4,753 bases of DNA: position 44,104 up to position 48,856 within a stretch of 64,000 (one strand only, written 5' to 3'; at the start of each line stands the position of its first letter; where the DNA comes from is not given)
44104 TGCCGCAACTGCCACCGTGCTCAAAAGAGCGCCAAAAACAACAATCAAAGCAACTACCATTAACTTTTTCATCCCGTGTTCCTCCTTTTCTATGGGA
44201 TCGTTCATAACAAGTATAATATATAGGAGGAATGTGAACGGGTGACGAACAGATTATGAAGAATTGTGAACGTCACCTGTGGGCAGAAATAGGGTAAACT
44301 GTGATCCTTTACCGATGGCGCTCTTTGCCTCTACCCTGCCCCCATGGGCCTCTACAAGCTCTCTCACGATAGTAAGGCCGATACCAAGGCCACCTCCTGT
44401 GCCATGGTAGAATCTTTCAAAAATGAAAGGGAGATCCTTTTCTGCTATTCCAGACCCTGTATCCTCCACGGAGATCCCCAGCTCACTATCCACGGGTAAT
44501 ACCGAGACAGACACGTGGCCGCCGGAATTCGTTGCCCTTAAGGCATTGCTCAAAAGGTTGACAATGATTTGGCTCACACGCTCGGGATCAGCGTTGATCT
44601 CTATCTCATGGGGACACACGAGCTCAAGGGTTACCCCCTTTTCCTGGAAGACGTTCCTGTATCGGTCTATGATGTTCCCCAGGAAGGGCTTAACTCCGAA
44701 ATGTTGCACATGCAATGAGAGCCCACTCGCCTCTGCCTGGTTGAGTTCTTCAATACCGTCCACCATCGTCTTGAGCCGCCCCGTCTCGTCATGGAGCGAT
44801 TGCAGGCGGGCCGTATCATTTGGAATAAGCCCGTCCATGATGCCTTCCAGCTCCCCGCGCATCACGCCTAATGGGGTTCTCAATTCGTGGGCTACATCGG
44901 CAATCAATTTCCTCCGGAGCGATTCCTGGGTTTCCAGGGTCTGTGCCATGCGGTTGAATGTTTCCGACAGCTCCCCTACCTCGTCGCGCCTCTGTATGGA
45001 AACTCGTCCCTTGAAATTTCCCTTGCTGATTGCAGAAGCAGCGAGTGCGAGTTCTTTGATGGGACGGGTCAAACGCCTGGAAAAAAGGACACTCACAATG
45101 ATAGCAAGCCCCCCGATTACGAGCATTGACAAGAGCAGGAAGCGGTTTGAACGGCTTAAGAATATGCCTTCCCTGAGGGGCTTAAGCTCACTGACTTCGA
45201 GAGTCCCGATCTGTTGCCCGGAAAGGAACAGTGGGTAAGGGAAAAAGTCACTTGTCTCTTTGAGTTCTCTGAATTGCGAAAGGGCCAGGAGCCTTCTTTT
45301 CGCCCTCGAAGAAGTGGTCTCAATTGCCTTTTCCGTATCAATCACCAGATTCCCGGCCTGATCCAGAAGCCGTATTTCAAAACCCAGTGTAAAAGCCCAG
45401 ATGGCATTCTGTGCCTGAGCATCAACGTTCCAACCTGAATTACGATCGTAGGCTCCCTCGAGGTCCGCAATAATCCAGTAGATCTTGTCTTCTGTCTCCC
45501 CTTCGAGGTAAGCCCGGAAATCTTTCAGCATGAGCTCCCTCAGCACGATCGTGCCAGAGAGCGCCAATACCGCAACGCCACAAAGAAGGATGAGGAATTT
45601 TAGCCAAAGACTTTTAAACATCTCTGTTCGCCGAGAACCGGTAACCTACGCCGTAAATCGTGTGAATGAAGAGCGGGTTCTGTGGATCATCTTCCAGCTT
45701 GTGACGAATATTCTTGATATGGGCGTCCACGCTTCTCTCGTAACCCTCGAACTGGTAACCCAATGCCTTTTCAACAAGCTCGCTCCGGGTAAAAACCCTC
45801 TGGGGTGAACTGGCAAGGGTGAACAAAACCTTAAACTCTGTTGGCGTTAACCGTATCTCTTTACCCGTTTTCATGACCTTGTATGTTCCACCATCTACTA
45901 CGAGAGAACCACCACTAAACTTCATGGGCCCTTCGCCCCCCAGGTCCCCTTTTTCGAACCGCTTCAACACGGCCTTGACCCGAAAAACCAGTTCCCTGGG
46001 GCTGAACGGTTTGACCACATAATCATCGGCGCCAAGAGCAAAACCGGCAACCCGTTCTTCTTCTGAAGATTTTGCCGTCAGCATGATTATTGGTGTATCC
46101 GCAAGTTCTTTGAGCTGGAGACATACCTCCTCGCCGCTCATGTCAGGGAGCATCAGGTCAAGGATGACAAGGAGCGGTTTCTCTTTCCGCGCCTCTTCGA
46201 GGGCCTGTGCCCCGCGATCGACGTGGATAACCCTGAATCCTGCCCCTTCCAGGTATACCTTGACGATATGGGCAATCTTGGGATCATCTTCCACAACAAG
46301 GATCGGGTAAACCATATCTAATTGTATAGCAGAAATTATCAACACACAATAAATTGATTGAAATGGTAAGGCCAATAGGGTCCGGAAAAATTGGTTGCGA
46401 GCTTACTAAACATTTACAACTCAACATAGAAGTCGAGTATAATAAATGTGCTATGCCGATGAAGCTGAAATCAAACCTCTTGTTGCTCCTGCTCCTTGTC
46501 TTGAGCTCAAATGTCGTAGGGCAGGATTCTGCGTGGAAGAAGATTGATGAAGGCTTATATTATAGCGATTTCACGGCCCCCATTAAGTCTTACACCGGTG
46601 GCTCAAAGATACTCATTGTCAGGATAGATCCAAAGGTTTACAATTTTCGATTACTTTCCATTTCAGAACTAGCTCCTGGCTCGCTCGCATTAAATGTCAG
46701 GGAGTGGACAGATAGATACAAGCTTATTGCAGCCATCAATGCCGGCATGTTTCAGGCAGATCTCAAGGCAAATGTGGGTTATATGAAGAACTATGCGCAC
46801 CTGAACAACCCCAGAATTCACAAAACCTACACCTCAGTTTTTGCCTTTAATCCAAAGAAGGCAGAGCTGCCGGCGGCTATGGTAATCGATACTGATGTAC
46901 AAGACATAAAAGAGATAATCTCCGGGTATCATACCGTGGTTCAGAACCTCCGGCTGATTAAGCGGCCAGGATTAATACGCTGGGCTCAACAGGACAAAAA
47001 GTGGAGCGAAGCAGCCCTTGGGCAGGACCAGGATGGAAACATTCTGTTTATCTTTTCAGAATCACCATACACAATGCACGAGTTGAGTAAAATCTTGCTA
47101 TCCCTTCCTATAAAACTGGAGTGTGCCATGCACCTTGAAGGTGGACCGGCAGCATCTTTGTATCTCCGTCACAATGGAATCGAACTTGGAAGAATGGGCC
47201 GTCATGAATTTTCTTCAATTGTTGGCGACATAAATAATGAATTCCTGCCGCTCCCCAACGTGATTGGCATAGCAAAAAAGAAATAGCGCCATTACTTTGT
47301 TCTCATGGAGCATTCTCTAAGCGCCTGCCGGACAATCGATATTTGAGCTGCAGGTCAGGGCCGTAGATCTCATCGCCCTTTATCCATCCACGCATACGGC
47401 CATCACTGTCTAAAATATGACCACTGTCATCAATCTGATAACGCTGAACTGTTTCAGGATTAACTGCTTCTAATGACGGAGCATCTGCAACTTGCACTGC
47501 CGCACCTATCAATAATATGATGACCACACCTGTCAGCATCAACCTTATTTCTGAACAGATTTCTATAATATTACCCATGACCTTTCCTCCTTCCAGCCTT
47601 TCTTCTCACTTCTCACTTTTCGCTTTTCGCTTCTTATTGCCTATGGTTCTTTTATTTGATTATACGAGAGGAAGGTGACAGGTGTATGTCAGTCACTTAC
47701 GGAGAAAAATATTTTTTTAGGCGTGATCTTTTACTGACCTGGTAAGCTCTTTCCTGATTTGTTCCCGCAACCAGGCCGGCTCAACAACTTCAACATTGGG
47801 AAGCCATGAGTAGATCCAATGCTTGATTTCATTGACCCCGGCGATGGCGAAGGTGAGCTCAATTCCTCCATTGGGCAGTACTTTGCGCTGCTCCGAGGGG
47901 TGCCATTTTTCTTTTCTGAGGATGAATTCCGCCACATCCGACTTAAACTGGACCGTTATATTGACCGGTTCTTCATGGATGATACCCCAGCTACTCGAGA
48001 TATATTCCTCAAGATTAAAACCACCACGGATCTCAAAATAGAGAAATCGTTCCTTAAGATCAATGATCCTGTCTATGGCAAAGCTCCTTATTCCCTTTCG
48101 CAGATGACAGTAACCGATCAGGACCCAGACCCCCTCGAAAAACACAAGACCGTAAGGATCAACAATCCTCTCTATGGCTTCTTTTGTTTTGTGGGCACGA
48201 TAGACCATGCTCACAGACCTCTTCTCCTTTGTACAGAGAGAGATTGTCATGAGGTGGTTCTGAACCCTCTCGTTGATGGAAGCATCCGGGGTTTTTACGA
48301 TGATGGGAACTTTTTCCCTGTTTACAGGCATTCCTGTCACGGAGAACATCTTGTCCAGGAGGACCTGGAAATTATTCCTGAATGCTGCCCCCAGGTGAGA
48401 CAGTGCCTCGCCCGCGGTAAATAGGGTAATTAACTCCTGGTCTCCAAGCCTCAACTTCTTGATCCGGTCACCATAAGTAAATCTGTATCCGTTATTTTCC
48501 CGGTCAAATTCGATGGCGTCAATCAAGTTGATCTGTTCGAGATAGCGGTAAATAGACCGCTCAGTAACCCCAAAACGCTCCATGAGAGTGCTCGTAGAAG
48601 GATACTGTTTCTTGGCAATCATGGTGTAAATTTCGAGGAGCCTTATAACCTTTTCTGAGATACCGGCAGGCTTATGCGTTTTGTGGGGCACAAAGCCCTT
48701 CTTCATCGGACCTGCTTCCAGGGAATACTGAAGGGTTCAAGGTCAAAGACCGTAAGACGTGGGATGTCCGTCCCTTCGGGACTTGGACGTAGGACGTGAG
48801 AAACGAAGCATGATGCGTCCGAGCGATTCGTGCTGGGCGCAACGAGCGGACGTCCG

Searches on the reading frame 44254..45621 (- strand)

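Call 56: search_protein_families(library=pfam, proteins=[window:44254-45621:-], max_evalue=1e-8)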
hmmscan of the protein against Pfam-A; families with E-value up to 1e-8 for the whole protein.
window:44254-45621:- (455 aa): 3 families
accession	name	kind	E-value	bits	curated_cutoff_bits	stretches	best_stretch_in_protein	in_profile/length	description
PF02518.31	HATPase_c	-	1.5e-27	96.7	26.4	1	345-448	2-109/111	Histidine kinase-, DNA gyrase B-, and HSP90-like ATPase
PF00672.30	HAMP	-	2.5e-17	63.4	25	1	179-230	1-52/53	HAMP domain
PF00512.31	HisKA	-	2.7e-11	43.8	26.9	1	236-298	2-65/66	His Kinase A (phospho-acceptor) domain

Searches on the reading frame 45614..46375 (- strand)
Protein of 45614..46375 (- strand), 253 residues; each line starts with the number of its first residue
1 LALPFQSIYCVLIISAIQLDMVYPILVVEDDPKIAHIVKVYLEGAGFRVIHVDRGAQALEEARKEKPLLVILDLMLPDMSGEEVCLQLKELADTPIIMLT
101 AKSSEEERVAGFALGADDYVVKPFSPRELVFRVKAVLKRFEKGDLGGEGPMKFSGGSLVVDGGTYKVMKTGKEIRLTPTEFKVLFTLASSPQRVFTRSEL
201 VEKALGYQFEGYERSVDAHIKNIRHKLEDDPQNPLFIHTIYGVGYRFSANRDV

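Call 56: search_protein_families(library=pfam, proteins=[window:45614-46375:-], max_evalue=1e-8)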
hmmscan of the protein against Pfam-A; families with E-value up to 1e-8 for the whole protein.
window:45614-46375:- (253 aa): 2 families
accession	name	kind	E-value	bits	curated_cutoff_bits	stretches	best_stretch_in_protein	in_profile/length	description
PF00072.30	Response_reg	-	3.7e-28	98.3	30.2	1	25-133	1-110/111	Response regulator receiver domain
PF00486.34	Trans_reg_C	-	1.2e-25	89.8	26.2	1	171-247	1-77/77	Transcriptional regulatory protein, C terminal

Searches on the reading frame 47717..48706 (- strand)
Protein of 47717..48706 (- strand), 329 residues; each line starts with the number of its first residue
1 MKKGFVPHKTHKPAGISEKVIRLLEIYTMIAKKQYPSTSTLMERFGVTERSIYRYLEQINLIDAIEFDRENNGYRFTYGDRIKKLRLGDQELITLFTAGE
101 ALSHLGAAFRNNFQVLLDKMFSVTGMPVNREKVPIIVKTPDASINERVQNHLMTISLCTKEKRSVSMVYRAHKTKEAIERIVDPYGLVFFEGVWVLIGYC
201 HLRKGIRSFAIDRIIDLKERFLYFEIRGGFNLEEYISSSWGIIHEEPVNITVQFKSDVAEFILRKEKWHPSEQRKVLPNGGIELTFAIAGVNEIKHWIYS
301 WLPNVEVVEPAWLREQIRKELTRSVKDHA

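Call 56: search_protein_families(library=pfam, proteins=[window:47717-48706:-], max_evalue=1e-8)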
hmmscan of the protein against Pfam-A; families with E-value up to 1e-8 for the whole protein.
window:47717-48706:- (329 aa): 2 families
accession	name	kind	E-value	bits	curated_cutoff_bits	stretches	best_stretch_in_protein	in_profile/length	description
PF13280.12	WYL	-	8.4e-20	71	21.8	1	151-218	2-69/70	WYL domain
PF25583.1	WCX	-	1.3e-13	51.5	23.9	1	246-323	1-74/76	WCX domain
